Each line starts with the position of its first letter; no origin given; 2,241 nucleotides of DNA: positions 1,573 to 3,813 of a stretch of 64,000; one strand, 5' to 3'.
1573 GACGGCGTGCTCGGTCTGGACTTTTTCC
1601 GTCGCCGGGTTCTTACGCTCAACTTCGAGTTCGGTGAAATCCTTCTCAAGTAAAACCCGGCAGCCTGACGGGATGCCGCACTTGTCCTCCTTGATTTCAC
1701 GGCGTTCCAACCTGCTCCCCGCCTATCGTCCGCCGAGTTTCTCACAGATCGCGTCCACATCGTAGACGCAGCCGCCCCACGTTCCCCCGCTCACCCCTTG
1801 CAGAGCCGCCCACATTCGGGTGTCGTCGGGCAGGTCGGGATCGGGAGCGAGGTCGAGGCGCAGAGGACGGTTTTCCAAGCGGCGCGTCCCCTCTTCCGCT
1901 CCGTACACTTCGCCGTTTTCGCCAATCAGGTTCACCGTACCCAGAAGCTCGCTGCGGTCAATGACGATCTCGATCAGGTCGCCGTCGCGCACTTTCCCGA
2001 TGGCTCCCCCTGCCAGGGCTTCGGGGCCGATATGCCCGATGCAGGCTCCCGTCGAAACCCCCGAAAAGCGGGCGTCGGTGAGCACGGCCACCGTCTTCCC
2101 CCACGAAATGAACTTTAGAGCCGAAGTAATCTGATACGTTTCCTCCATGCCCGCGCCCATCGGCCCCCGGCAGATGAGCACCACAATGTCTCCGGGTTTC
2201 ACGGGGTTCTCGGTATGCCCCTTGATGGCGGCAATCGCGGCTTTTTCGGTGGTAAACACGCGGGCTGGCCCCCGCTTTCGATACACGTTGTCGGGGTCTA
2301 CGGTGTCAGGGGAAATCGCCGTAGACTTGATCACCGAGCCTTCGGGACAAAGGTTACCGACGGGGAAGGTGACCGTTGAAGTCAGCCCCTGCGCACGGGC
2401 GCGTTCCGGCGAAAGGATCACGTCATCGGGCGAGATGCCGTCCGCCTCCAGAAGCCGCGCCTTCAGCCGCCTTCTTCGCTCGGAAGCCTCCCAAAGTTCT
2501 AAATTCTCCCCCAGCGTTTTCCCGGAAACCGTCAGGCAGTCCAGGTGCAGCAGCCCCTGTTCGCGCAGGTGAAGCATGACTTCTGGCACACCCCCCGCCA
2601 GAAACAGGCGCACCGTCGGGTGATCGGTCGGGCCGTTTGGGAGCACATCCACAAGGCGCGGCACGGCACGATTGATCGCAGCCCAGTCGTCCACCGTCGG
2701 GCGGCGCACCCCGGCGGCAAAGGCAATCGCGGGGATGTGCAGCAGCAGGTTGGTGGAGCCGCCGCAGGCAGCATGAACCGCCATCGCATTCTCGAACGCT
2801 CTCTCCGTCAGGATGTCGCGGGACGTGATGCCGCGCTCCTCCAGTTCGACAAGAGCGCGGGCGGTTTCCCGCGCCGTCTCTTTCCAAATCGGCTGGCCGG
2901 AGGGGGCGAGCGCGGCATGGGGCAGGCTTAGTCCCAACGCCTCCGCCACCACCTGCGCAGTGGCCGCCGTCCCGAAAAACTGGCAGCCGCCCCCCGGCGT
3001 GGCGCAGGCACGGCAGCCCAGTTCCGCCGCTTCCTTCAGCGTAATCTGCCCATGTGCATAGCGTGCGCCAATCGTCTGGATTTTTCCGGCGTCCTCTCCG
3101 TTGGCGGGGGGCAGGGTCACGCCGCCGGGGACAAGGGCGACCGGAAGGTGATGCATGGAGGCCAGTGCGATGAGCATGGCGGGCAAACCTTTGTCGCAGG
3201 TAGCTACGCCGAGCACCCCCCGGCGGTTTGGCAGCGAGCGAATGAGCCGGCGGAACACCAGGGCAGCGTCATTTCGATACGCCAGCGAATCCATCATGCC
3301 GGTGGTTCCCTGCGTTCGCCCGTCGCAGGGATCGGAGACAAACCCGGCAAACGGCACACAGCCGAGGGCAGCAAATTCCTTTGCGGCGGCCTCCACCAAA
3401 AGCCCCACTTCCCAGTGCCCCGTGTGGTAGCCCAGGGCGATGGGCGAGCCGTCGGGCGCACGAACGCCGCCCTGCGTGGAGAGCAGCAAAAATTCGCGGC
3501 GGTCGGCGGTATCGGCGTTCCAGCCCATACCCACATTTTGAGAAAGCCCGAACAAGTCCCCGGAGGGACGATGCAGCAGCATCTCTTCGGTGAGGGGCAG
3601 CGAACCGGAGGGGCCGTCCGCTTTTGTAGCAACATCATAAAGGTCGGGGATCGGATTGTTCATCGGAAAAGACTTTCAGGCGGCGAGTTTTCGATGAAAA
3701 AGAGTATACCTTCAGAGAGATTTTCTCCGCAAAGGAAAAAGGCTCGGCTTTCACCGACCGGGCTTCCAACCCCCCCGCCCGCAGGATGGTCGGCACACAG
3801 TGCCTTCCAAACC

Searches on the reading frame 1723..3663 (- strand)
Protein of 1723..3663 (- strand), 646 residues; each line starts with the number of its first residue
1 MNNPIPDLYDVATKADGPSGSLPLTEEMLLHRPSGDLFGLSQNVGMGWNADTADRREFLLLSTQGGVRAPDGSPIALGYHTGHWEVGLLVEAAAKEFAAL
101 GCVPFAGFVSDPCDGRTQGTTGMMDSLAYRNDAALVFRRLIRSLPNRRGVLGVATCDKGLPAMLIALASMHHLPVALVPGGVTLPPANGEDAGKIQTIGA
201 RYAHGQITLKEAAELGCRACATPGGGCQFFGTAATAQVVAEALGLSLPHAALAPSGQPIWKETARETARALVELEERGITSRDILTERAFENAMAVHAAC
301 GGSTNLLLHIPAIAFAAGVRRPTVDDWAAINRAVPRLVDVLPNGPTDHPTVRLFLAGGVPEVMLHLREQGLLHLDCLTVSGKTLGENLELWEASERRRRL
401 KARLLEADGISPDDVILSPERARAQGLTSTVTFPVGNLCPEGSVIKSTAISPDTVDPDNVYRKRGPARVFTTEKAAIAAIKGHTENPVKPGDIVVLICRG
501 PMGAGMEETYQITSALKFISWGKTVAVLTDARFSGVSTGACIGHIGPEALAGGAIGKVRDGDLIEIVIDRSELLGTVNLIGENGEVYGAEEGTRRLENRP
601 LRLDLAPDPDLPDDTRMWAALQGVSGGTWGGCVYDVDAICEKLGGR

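Call 37: search_protein_families(library=pfam, proteins=[window:1723-3663:-], max_evalue=0.00001)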
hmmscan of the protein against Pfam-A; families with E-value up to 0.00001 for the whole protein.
window:1723-3663:- (646 aa): 2 families
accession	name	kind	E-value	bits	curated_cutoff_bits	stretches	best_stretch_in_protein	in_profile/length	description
PF00920.27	ILVD_EDD_N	-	2.6e-70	237.5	27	1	80-387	14-316/316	Dihydroxy-acid/6-phosphogluconate dehydratase N-terminal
PF24877.1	ILV_EDD_C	-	2e-37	128.9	27.7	1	435-573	20-150/191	Dihydroxy-acid/6-phosphogluconate dehydratase C-terminal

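Call 38: find_homologous_proteins(query=window:1723-3663:-, max_evalue=1e-30)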
Query window:1723-3663:- (646 aa): 8000 proteins with E <= 1e-30 among 8000 candidates; the best 120 are listed.
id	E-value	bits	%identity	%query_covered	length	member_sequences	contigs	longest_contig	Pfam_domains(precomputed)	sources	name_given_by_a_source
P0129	0.0e+0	1465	100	100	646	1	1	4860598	PF24877.2,PF00920.28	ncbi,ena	-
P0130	0.0e+0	1305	88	100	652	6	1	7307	PF24877.2,PF00920.28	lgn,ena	-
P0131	0.0e+0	1211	81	99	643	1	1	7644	PF24877.2,PF00920.28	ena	-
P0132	0.0e+0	1163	81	99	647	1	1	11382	PF24877.2,PF00920.28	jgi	jgi:putative YjhG/YagF family dehydratase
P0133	0.0e+0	1158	80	99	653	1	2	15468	PF24877.2,PF00920.28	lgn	-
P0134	0.0e+0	1152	79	99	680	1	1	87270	PF24877.2,PF00920.28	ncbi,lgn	-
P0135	0.0e+0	1151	79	99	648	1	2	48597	PF24877.2,PF00920.28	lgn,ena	-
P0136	0.0e+0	1149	78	100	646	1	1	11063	PF24877.2,PF00920.28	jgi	jgi:xylonate dehydratase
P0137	0.0e+0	1146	78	100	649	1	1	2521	PF24877.2,PF00920.28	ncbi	-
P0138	0.0e+0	1145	79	99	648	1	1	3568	PF24877.2,PF00920.28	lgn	-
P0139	0.0e+0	1143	77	100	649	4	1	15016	PF24877.2,PF00920.28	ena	-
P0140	0.0e+0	1142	78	99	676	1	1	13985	PF24877.2,PF00920.28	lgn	-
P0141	0.0e+0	1142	79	99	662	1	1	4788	PF24877.2,PF00920.28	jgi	jgi:putative YjhG/YagF family dehydratase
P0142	0.0e+0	1138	78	99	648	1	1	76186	PF24877.2,PF00920.28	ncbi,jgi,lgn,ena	-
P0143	0.0e+0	1138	79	99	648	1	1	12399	PF24877.2,PF00920.28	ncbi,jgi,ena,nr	ncbi:MAG TPA: YjhG/YagF family D-xylonate dehydratase [Chthonomonadaceae bacterium]|nr:YjhG/YagF fam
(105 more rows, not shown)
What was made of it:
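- A dehydratase at the far end of the window has a 100% match on a contig of the same length, with Chthonomonadaceae named hits (call 38). A housekeeping-type gene 58 kb away gives the same lineage and has a 100% match on a contig of the same length (call 38).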
